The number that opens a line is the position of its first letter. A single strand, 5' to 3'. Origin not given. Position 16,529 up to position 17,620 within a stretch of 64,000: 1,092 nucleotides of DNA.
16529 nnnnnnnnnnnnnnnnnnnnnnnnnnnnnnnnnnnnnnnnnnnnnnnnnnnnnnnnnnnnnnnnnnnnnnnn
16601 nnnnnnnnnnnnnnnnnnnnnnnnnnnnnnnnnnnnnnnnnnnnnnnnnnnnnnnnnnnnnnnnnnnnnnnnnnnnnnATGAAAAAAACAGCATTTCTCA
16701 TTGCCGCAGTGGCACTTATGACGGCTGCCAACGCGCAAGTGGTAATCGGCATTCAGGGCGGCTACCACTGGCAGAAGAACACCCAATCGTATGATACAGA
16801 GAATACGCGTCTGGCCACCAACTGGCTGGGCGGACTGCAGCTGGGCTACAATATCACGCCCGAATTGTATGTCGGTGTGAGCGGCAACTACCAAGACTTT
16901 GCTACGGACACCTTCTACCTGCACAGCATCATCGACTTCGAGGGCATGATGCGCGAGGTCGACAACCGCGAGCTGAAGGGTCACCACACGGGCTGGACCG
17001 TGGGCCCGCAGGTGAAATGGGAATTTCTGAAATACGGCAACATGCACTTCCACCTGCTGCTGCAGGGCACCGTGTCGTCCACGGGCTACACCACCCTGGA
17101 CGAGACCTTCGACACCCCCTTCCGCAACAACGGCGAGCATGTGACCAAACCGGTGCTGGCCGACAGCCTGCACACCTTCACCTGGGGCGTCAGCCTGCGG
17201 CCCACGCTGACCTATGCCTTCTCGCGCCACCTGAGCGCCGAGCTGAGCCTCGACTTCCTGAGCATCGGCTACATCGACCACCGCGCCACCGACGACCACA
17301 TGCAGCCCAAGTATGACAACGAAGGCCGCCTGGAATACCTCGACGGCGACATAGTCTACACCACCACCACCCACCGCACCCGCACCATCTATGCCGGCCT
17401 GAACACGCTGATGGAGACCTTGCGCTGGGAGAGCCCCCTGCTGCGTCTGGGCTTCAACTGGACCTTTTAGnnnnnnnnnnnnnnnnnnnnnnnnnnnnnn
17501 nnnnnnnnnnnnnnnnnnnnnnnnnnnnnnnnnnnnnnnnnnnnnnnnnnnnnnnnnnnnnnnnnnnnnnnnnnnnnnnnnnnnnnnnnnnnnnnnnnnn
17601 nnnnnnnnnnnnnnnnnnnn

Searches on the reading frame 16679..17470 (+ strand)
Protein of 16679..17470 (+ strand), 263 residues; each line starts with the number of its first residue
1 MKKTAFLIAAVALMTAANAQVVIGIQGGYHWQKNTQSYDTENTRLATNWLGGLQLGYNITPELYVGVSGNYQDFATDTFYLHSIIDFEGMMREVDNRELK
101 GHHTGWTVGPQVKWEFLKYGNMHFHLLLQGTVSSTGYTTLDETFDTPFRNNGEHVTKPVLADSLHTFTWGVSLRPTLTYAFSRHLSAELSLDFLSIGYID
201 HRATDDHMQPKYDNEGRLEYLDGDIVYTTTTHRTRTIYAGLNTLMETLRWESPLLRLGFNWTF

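Call 17: search_protein_families(library=pfam, proteins=[window:16679-17470:+])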
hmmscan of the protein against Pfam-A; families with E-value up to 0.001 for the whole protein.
window:16679-17470:+ (263 aa): 1 family
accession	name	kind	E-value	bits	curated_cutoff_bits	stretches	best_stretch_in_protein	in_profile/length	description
PF13505.12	OMP_b-brl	-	2.5e-07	31.4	28.7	0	6-73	4-66/175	Outer membrane protein beta-barrel domain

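Call 19: find_encoding_contigs(protein=window:16679-17470:+, flank=10000, max_places=10)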
Protein window:16679-17470:+ (263 aa): no gene with exactly this product is on record in the collection.
